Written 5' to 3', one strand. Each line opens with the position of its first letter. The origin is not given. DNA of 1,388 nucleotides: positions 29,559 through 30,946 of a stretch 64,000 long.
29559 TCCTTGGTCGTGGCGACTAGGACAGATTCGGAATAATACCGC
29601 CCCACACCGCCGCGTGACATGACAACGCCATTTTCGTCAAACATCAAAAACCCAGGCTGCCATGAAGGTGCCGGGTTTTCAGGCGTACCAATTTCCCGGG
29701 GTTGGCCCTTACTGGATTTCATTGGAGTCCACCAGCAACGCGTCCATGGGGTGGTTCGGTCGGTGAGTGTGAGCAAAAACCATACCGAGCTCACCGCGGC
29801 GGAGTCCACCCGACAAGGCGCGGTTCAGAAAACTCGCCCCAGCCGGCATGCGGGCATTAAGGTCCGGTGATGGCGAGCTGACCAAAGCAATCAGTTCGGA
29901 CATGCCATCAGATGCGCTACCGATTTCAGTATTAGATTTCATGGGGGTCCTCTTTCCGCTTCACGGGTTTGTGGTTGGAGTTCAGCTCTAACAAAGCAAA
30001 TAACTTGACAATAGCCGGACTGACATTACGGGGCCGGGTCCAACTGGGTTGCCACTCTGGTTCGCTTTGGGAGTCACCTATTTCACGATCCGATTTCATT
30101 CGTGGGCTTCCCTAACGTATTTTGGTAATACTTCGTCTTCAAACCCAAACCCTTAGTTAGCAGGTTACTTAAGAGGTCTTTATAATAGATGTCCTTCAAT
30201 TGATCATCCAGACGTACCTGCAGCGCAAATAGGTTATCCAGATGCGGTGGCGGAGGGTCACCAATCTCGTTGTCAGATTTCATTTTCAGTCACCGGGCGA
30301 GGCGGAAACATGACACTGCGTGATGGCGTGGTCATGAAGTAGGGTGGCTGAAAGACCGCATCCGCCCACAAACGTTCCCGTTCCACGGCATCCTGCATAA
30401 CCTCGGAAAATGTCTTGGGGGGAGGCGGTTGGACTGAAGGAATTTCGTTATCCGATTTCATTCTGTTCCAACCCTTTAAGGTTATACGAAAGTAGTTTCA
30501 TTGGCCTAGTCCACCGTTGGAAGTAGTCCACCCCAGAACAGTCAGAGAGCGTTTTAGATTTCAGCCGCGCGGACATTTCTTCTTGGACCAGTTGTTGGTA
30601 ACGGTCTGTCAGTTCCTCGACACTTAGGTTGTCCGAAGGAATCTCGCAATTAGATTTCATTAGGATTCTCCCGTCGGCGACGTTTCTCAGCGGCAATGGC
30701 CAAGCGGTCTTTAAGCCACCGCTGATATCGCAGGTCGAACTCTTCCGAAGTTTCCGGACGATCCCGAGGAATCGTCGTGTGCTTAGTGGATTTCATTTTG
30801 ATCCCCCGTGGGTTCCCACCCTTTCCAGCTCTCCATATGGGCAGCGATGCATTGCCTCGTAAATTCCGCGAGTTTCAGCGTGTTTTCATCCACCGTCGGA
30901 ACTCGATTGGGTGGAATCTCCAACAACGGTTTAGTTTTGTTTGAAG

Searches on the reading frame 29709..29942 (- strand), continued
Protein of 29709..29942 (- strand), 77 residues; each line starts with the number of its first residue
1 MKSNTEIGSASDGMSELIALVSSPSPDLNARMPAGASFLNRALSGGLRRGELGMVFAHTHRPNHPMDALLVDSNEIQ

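Call 89: search_protein_families(library=phrogs, max_evalue=1, proteins=[L103:1447-2184:+])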
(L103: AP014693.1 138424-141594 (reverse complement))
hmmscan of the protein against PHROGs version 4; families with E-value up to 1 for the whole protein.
L103:1447-2184:+ (245 aa): 0 families

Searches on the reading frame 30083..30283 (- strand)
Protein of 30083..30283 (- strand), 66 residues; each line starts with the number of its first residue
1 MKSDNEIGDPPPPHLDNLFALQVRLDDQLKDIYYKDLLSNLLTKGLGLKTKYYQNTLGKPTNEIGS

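Call 8: search_protein_families(library=pfam, max_evalue=10, proteins=[window:30083-30283:-])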
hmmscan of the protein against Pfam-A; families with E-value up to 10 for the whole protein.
window:30083-30283:- (66 aa): 0 families

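Call 40: search_dna_similar(query=window:30083-30283:-, collection=phages, mode=protein, max_evalue=10, max_rows=10)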
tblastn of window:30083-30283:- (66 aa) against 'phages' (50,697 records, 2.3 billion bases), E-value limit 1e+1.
No match.

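Call 48: search_protein_families(library=phrogs, max_evalue=10, proteins=[window:30083-30283:-])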
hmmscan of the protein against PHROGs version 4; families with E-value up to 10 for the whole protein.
window:30083-30283:- (66 aa): 0 families

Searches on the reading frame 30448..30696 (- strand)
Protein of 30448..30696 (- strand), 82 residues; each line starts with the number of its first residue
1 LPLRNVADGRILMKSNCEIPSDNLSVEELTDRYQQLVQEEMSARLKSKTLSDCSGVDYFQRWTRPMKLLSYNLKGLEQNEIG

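Call 8: search_protein_families(library=pfam, max_evalue=10, proteins=[window:30448-30696:-])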
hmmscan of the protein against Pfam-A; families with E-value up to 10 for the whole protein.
window:30448-30696:- (82 aa): 2 families
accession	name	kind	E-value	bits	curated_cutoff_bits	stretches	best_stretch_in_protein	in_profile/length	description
PF22342.1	T3SS_CopN_3rd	-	0.15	12.7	27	1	13-44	13-44/99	T3SS, Low calcium response E, third helical domain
PF06698.16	DUF1192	-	0.19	12.3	25.5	1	22-39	18-35/58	Protein of unknown function (DUF1192)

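Call 48: search_protein_families(library=phrogs, max_evalue=10, proteins=[window:30448-30660:-])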
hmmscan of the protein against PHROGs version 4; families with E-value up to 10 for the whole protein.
window:30448-30660:- (70 aa): 1 family
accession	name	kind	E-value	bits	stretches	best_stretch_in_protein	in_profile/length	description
phrog_30317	-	unknown function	0.0061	18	1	10-64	36-88/119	-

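Call 73: search_dna_similar(query=window:30448-30660:-, collection=phages, mode=protein, max_evalue=10, max_rows=12)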
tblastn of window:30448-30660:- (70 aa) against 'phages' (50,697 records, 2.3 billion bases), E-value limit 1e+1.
Records with a match: 17; places in all: 17; records where one place covers at least 80% of the query: 0.
Best place of each record, by identity: <60% 17.
By first word of the organism name: Mycobacterium 14; Escherichia 2; Christensenellales 1.
By host as written in the record: Mycobacterium smegmatis mc2 155 9; Escherichia coli 2; Mycobacterium smegmatius mc2 155 2; Mycolicobacterium smegmatis mc#155 2; Christensenellales 1; Mycobacterium smegmatis mc2155 1.
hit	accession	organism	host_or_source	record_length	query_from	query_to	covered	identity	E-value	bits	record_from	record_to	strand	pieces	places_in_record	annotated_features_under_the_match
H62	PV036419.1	Christensenellales phage NatCom_6392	Christensenellales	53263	11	55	64%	40.8%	1e+0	32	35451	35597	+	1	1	hypothetical protein (x2)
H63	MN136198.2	Escherichia phage vB_EcoM_4HA13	Escherichia coli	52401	30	69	57%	42.9%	3e+0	31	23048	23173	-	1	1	hypothetical protein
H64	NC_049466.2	Escherichia phage vB_EcoM_4HA13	Escherichia coli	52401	30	69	57%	42.9%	3e+0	31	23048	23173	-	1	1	hypothetical protein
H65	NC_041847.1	Mycobacterium phage Mutaforma13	Mycobacterium smegmatis mc2 155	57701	13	41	41%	51.7%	6e+0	30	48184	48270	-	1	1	80: hypothetical protein | 79: replication initiation protein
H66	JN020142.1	Mycobacterium phage Mutaforma13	Mycobacterium smegmatis mc2 155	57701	13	41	41%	51.7%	6e+0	30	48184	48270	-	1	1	80: hypothetical protein | 79: hypothetical protein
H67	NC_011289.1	Mycobacterium phage Ramsey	Mycobacterium smegmatis mc2 155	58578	13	41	41%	51.7%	6e+0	30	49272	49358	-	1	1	78: gp78 | 77: replication initiation protein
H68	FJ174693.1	Mycobacterium phage Ramsey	Mycobacterium smegmatis mc2 155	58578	13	41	41%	51.7%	6e+0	30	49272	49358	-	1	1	78: hypothetical protein | 77: hypothetical protein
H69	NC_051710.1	Mycobacterium phage Spikelee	Mycobacterium smegmatius mc2 155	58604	13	41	41%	51.7%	6e+0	30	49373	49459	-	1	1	81: hypothetical protein | 80: replication initiation protein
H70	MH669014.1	Mycobacterium phage Spikelee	Mycobacterium smegmatius mc2 155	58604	13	41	41%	51.7%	6e+0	30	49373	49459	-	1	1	81: hypothetical protein | 80: hypothetical protein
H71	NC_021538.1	Mycobacterium phage Job42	Mycobacterium smegmatis mc2 155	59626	13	41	41%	51.7%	6e+0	30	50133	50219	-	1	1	75: hypothetical protein | 74: replication initiation protein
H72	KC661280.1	Mycobacterium phage Job42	Mycobacterium smegmatis mc2 155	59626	13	41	41%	51.7%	6e+0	30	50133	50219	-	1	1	75: hypothetical protein | 74: hypothetical protein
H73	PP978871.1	Mycobacterium phage Crumble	Mycobacterium smegmatis mc2155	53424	13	41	41%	48.3%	8e+0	30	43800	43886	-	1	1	71: hypothetical protein | 70: hypothetical protein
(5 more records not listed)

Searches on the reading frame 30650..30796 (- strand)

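Call 8: search_protein_families(library=pfam, max_evalue=10, proteins=[window:30650-30796:-])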
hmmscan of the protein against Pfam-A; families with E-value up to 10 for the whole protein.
window:30650-30796:- (48 aa): 1 family
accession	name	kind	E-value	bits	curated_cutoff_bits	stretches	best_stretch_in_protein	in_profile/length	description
PF05534.18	HicB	-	0.01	16.2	21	1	15-39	15-39/51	HicB family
